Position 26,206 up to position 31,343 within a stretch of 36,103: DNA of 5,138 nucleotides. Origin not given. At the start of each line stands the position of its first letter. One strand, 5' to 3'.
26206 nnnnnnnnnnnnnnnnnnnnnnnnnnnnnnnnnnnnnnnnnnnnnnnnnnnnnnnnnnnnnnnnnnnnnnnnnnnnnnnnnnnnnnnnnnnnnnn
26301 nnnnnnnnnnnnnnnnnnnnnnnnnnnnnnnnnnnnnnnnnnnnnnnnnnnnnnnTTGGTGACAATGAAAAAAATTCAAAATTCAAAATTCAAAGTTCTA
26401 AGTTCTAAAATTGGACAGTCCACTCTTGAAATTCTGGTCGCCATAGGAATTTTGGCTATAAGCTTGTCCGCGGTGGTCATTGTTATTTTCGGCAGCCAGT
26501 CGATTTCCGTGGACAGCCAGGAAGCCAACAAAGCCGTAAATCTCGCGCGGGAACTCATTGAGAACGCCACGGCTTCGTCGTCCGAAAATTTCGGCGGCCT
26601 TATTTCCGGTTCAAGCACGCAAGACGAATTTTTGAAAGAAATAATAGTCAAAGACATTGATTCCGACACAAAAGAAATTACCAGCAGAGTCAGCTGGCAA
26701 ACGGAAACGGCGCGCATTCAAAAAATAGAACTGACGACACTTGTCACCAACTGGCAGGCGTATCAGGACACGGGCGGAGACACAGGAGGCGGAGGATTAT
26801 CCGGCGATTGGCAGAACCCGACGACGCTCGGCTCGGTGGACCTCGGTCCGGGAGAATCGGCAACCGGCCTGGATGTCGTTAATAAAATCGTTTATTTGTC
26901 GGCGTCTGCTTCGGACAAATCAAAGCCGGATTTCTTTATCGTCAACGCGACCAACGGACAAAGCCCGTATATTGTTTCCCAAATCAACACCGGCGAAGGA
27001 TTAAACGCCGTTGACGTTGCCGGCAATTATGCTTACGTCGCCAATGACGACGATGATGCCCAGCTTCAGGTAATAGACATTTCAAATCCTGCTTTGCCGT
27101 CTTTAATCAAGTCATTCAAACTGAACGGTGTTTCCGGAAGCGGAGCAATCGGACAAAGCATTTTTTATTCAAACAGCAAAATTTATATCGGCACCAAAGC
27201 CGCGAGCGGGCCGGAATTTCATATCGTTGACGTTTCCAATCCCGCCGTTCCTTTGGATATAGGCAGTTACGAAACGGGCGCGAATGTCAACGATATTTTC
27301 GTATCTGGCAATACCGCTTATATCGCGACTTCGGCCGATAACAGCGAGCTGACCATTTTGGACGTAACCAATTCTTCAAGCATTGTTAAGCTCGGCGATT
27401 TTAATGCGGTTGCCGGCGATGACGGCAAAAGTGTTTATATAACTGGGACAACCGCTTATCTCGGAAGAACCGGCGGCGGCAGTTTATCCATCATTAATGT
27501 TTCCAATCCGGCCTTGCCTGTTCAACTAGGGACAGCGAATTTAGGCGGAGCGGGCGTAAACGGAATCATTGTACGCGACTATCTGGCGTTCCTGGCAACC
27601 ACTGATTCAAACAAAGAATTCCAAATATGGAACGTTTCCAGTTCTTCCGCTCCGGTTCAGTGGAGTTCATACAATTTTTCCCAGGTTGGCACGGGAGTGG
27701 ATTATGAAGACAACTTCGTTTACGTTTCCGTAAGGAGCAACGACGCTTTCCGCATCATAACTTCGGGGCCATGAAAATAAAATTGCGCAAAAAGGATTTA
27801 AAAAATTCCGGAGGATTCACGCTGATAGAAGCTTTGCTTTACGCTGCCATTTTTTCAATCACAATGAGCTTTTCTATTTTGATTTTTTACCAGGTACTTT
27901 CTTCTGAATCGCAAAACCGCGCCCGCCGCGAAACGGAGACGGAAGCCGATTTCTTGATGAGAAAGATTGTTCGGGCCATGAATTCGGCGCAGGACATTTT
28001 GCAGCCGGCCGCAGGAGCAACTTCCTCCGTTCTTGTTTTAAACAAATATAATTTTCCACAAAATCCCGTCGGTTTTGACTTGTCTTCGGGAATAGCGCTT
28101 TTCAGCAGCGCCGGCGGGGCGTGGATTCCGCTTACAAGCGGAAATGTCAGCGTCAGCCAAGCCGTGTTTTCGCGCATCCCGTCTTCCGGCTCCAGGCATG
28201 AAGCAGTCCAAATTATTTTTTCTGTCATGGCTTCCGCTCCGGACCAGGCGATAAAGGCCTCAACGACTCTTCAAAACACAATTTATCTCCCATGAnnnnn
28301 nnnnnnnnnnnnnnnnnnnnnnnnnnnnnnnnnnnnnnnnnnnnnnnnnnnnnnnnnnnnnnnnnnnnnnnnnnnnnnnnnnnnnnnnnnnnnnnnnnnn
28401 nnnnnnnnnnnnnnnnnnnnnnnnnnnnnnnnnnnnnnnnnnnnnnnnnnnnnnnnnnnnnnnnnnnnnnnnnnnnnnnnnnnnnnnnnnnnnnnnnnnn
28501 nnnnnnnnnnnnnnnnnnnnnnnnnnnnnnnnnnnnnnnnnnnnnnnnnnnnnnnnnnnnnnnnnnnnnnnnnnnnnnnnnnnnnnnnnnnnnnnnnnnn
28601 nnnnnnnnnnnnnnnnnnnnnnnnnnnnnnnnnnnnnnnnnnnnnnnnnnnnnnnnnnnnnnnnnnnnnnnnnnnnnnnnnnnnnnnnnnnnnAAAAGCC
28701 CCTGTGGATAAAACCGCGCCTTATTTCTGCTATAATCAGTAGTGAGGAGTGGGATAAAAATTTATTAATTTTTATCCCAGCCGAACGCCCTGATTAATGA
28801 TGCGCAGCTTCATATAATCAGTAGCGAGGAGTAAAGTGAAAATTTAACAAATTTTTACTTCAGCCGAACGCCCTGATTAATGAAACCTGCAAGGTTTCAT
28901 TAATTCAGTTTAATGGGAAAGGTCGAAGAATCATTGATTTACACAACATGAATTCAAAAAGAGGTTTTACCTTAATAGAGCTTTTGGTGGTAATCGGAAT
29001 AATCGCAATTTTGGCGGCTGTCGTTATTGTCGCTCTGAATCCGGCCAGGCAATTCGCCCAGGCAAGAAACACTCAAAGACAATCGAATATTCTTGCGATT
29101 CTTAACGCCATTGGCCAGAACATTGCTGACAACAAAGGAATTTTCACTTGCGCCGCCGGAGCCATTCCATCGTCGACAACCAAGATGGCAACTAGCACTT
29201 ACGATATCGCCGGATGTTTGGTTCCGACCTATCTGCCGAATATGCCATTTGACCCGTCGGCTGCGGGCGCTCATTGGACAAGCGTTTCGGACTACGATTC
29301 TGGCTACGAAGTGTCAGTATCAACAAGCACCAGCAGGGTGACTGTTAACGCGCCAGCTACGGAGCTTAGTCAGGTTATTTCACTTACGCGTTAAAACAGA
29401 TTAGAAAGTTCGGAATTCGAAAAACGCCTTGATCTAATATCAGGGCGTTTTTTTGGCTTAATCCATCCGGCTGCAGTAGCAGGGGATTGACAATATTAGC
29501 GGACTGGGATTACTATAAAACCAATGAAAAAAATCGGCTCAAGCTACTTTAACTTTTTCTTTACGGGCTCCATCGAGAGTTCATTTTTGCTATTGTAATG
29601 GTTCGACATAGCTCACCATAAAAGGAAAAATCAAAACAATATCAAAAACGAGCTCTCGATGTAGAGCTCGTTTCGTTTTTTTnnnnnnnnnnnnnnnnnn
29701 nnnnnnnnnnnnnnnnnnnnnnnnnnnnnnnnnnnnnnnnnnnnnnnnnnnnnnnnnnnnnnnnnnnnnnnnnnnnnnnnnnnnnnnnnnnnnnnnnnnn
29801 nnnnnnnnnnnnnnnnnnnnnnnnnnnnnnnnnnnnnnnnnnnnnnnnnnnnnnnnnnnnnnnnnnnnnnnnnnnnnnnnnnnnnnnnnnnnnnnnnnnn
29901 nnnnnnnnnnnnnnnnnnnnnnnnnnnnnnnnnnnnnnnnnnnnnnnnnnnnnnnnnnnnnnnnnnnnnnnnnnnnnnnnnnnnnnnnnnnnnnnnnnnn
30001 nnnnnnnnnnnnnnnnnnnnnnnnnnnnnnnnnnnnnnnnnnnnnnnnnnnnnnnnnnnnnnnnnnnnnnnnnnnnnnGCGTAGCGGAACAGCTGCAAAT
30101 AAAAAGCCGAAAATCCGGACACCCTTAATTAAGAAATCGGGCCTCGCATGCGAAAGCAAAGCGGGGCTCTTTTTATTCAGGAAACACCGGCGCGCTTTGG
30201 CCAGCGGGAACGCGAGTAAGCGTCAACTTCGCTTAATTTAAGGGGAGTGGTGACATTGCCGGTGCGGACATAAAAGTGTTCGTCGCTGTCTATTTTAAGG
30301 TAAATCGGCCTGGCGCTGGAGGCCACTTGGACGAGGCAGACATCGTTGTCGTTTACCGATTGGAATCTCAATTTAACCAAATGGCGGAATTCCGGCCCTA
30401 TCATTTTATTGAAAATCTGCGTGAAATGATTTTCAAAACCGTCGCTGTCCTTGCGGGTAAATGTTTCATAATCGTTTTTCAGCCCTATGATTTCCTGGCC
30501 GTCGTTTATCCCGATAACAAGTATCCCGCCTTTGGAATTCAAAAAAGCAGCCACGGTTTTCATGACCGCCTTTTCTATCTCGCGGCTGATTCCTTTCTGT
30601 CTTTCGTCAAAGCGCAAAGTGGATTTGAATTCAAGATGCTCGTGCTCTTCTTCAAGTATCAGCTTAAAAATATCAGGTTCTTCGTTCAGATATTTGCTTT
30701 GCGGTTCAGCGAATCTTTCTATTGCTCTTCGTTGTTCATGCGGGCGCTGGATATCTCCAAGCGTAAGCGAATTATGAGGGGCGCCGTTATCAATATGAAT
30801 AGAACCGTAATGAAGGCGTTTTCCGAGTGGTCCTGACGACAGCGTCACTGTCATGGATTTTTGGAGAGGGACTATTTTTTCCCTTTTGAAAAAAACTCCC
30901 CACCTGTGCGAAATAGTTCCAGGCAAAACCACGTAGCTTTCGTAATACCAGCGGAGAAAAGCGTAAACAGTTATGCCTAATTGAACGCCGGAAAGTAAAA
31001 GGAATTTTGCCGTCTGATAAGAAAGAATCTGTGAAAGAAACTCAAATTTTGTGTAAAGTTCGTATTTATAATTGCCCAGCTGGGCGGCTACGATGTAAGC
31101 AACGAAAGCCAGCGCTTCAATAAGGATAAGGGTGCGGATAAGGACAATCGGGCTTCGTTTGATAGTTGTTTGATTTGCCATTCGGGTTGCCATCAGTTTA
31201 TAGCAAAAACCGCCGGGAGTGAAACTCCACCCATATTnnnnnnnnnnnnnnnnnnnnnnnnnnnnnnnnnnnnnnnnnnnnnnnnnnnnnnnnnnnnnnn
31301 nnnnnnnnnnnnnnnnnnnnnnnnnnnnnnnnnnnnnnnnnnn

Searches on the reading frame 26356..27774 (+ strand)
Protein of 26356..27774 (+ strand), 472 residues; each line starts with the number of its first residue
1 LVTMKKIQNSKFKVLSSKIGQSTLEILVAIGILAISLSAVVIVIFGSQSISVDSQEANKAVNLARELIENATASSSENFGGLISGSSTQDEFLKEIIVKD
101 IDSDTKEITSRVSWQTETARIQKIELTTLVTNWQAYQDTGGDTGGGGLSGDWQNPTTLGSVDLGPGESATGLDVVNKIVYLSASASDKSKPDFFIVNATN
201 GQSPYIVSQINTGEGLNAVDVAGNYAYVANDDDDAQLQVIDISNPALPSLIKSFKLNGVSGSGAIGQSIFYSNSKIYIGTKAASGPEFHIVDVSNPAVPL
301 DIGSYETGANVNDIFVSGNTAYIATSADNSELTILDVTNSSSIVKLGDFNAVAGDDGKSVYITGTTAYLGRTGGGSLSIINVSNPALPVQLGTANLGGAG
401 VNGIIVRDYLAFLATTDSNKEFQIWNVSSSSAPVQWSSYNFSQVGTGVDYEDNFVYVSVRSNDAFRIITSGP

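Call 9: search_protein_families(library=pfam, proteins=[window:26356-27774:+])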
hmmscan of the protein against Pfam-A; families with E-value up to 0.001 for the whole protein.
window:26356-27774:+ (472 aa): 2 families
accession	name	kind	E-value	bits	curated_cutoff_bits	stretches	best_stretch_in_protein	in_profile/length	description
PF08309.17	LVIVD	-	1.1e-20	73.1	20.2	2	219-254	7-40/42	LVIVD repeat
PF09826.15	Beta_propel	-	0.00045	19.6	22.4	0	286-329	90-133/495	Beta propeller domain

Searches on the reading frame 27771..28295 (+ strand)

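Call 42: search_protein_families(library=pfam, proteins=[window:27771-28295:+])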
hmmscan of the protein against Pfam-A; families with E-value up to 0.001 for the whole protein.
window:27771-28295:+ (174 aa): 1 family
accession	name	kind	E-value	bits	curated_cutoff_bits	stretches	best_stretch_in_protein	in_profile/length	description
PF07963.17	N_methyl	-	8.8e-05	22.4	21.2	1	11-34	2-25/27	Prokaryotic N-terminal methylation motif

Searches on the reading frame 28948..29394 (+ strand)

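Call 9: search_protein_families(library=pfam, proteins=[window:28948-29394:+])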
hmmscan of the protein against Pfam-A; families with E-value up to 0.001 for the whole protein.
window:28948-29394:+ (148 aa): 1 family
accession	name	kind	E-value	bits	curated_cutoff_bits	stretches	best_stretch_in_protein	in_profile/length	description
PF07963.17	N_methyl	-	2.3e-09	36.8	21.2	1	1-26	1-26/27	Prokaryotic N-terminal methylation motif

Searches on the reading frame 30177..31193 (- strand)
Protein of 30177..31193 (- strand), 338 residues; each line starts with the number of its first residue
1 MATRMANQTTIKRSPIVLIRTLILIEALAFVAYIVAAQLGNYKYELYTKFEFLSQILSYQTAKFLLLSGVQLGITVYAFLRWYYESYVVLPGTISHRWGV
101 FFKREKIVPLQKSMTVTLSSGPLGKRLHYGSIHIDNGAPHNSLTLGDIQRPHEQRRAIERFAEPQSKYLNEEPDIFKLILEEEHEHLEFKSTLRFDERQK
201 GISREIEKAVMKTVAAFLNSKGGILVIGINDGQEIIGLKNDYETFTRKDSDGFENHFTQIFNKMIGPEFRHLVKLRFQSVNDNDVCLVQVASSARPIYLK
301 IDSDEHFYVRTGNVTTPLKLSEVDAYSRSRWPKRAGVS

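Call 9: search_protein_families(library=pfam, proteins=[window:30177-31193:-])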
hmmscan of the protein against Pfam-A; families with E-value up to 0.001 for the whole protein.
window:30177-31193:- (338 aa): 2 families
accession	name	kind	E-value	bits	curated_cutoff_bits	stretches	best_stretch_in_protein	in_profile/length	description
PF04326.19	SLFN_AlbA_2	-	4.1e-19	69.7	25.3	1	183-318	1-117/118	Schlafen, AlbA_2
PF03703.20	bPH_2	-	7.5e-08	32.9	22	1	86-148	5-68/78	Bacterial PH domain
